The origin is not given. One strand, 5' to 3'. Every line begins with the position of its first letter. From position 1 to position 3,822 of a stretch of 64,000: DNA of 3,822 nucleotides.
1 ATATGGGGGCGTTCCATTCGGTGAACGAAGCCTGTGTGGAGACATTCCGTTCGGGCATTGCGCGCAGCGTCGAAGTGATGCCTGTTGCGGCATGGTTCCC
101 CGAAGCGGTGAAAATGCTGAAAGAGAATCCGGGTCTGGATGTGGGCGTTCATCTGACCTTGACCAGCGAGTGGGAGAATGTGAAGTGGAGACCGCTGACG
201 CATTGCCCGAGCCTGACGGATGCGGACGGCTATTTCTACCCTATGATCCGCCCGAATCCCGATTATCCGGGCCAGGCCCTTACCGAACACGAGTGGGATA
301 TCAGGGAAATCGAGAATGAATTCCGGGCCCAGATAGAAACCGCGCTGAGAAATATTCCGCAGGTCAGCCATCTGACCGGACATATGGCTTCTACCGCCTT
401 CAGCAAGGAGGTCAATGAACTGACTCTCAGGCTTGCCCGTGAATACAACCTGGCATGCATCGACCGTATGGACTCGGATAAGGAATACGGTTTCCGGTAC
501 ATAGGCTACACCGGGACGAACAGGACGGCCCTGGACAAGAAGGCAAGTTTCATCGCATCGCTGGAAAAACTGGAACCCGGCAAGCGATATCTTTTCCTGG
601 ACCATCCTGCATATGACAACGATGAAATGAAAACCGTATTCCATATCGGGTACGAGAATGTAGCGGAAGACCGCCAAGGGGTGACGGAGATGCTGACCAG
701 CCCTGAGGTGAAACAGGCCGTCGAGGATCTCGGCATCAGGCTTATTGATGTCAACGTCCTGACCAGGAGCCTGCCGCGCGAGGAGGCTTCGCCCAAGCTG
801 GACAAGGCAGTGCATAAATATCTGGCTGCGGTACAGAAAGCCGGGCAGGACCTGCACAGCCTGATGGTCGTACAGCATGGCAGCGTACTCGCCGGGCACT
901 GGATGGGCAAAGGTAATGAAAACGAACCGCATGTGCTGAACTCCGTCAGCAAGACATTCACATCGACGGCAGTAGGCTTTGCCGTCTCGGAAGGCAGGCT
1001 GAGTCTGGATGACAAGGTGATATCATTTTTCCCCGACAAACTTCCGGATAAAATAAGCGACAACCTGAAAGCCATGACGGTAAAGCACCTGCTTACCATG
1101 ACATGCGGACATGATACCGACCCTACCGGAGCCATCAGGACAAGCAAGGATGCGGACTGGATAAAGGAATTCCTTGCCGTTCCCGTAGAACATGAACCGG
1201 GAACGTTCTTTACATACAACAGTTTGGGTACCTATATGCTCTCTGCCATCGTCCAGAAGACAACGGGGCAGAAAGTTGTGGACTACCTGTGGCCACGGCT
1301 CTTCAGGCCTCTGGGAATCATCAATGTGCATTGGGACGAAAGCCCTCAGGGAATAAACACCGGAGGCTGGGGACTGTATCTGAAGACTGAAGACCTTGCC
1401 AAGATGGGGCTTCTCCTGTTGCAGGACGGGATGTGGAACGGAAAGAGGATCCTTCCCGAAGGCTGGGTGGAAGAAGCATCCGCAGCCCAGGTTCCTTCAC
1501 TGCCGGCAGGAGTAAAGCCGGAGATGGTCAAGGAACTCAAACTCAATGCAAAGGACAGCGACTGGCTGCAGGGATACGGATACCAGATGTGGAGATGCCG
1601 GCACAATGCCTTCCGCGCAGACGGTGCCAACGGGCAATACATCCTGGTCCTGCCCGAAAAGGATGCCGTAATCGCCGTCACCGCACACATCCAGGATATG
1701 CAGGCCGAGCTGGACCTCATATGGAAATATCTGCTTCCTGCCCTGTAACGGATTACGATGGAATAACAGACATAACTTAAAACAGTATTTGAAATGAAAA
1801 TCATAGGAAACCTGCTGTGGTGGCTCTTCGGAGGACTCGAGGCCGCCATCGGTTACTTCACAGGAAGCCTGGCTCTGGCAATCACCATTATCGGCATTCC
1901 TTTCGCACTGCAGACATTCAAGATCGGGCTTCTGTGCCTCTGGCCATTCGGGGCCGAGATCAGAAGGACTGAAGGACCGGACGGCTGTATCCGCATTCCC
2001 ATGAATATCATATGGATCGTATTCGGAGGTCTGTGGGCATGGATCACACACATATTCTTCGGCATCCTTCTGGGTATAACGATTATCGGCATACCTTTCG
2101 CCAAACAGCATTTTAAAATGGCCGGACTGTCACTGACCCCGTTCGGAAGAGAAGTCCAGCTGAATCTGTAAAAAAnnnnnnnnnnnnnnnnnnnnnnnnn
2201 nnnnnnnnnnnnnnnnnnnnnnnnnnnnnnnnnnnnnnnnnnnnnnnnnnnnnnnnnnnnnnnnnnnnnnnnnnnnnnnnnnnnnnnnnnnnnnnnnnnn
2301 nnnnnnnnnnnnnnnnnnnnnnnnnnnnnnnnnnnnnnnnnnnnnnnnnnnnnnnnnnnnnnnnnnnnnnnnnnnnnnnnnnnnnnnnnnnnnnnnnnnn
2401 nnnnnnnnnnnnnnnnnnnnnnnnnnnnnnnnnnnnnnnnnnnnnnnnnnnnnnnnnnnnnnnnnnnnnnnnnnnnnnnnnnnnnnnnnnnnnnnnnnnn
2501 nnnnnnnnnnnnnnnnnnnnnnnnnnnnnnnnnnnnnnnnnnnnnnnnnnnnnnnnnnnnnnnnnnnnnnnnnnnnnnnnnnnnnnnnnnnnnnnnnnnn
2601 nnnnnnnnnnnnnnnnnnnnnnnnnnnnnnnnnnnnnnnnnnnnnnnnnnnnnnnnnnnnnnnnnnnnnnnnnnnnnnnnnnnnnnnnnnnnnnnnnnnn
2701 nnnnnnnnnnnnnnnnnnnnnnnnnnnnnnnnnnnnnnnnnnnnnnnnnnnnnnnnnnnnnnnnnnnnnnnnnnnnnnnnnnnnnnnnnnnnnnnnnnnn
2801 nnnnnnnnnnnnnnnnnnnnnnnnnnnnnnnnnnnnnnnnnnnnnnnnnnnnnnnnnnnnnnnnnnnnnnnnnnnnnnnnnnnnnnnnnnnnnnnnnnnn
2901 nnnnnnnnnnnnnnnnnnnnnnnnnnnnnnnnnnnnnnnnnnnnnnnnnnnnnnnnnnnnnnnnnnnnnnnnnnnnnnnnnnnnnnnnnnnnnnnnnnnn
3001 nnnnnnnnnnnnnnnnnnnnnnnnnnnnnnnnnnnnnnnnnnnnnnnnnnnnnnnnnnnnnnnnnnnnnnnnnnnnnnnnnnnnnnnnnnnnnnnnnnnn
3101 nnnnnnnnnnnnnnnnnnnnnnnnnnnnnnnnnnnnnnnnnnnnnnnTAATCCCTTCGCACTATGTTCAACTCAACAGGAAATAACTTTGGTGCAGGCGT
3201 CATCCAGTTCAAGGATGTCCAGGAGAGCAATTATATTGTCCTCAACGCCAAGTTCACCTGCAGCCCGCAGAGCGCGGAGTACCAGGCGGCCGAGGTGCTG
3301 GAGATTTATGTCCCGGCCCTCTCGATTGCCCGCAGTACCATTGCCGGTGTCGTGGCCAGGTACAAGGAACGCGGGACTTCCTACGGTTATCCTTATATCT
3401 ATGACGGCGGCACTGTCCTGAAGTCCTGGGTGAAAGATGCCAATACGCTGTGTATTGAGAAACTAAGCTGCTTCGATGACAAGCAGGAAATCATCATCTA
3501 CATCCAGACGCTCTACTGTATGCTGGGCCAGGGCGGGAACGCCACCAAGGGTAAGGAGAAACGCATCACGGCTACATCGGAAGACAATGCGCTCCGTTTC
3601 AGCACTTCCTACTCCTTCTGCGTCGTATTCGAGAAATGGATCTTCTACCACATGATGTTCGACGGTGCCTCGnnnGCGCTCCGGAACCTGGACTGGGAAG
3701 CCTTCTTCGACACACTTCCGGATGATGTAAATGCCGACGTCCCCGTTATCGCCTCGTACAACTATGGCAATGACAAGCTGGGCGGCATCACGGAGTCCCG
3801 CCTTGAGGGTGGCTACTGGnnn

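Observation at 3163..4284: In-frame amber codon splits a gene whose paralogue aligns straight across the stop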

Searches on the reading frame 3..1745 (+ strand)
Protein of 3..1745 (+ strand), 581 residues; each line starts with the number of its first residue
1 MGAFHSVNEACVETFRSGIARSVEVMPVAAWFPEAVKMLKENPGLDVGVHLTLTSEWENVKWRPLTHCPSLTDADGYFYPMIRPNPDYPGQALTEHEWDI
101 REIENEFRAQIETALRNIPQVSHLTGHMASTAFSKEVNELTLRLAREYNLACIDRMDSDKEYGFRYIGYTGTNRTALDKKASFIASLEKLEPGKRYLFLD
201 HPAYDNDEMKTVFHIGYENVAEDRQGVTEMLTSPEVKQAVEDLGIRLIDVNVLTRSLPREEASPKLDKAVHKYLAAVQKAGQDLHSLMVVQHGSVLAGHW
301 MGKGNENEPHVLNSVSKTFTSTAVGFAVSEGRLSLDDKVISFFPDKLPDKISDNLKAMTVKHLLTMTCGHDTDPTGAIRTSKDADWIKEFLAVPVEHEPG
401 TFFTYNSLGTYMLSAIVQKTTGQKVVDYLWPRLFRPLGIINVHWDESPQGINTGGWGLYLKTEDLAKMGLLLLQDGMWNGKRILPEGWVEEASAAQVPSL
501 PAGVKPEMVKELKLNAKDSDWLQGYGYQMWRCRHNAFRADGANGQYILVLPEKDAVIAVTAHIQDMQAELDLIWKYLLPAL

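Call 8: search_protein_families(library=pfam, max_evalue=0.1, proteins=[window:3-1745:+])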
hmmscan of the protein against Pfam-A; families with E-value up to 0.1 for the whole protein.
window:3-1745:+ (581 aa): 4 families
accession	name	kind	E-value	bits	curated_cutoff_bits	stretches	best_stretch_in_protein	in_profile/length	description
PF04794.17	YdjC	-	8.8e-44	150.8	29.7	1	1-241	9-265/266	YdjC-like protein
PF00144.29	Beta-lactamase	-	7.4e-35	121.1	27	1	286-566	18-313/329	Beta-lactamase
PF04748.18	Polysacc_deac_2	-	0.01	15.4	27.5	0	93-160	63-131/212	Divergent polysaccharide deacetylase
PF21061.3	Reovirus_L2_7th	-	0.083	13.3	27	0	543-578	37-71/99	Reovirus core-spike protein lambda-2 (L2), 7th domain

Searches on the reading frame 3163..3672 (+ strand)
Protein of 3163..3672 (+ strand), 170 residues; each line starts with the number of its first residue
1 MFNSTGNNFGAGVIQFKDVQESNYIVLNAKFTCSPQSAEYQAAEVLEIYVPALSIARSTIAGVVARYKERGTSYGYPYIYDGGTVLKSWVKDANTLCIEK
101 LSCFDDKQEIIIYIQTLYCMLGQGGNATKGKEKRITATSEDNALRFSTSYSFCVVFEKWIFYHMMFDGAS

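Call 32: find_encoding_contigs(protein=P0121, flank=10000, max_places=10)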
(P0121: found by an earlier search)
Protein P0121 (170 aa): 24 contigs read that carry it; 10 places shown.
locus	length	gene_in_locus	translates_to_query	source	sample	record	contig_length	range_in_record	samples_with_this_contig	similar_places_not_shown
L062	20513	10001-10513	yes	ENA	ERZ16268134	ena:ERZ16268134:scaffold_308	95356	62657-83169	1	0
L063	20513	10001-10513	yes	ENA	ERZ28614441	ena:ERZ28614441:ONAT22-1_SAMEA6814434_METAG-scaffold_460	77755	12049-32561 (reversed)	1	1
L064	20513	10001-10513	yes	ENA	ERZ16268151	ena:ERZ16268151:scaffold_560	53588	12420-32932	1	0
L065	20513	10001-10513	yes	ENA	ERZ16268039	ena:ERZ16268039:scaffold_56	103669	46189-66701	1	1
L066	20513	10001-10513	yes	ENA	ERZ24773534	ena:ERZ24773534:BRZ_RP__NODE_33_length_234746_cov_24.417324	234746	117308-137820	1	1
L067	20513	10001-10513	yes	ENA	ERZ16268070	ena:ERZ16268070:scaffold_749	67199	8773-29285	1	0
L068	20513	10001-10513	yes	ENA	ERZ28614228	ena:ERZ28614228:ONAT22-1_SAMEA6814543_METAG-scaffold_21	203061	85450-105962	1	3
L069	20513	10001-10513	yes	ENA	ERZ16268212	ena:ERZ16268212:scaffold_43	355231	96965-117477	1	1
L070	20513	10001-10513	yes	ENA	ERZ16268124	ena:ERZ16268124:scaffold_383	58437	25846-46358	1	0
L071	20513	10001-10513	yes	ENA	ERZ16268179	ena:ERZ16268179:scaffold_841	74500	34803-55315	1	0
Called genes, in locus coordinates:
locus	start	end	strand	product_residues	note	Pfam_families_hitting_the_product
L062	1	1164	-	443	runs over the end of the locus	PF00919:UPF0004, PF04055:Radical_SAM, PF18693:TRAM_2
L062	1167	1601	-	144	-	PF18347:DUF5606, PF21186:DUF6852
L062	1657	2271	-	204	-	PF01121:CoaE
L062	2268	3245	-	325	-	PF07949:YbbR (faint)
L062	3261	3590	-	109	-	PF02699:YajC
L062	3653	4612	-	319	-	PF01029:NusB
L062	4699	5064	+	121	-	PF11680:DUF3276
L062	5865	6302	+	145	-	-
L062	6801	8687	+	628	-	PF04794:YdjC, PF00144:Beta-lactamase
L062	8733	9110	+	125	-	PF03733:YccF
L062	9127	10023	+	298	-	-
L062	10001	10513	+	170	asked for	-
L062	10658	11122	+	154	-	-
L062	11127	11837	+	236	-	-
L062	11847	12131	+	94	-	-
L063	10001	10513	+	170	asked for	-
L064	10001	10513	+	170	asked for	-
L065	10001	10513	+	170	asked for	-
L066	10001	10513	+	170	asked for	-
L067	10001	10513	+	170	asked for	-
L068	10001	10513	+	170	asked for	-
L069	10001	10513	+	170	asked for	-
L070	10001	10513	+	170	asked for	-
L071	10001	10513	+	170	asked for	-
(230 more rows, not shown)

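Call 47: find_encoding_contigs(protein=P0125, flank=4000, max_places=3)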
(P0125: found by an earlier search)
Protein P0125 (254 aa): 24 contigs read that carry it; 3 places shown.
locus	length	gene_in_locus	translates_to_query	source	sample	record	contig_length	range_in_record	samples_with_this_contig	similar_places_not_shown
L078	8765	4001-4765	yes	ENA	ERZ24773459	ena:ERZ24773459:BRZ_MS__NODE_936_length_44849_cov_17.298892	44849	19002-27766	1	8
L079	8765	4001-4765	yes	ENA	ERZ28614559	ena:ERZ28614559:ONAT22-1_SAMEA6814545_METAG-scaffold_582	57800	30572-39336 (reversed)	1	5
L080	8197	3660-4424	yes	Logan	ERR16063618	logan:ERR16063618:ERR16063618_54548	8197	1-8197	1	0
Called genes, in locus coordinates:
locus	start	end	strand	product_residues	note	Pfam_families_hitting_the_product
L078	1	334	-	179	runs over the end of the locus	-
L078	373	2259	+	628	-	PF04794:YdjC, PF00144:Beta-lactamase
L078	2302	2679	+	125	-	PF03733:YccF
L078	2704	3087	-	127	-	PF16250:DUF4907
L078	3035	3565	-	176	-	PF07646:Kelch_2 (faint), PF24681:Kelch_KLHDC2_KLHL20_DRC7, PF24981:Beta-prop_ATRN-LZTR1 (weak), PF13415:Beta-prop_FBX42 (weak), PF01344:Kelch_1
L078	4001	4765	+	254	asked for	-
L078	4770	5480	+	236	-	-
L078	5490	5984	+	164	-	-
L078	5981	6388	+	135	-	-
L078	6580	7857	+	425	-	PF13173:AAA_14, PF13635:DUF4143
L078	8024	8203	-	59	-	-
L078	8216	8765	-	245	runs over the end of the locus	PF06580:His_kinase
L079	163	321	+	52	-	-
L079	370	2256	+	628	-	PF04794:YdjC, PF00144:Beta-lactamase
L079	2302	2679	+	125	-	PF03733:YccF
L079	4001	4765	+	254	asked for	-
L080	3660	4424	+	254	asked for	-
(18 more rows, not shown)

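Call 48: find_encoding_contigs(protein=P0141, flank=4000, max_places=3)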
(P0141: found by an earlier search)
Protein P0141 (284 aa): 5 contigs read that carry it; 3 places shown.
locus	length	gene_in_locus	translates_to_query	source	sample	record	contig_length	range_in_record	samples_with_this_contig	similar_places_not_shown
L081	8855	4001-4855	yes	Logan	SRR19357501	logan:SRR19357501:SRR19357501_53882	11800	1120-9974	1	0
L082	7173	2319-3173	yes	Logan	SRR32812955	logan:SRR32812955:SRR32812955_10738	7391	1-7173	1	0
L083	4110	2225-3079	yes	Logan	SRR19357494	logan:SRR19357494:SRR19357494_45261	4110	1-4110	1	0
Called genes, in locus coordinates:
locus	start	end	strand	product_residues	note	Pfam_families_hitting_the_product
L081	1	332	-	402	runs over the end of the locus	PF13102:Phage_int_SAM_5, PF00589:Phage_integrase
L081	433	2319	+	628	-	PF04794:YdjC, PF00144:Beta-lactamase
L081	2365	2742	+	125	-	PF03733:YccF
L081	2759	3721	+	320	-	-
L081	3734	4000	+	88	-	-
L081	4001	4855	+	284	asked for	-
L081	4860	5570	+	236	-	-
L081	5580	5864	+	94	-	-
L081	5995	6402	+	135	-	-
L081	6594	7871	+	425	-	PF13173:AAA_14, PF13635:DUF4143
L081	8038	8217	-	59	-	-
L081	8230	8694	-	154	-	PF06580:His_kinase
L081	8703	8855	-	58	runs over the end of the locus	-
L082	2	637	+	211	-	?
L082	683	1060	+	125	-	PF03733:YccF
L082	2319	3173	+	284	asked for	-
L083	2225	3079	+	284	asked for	-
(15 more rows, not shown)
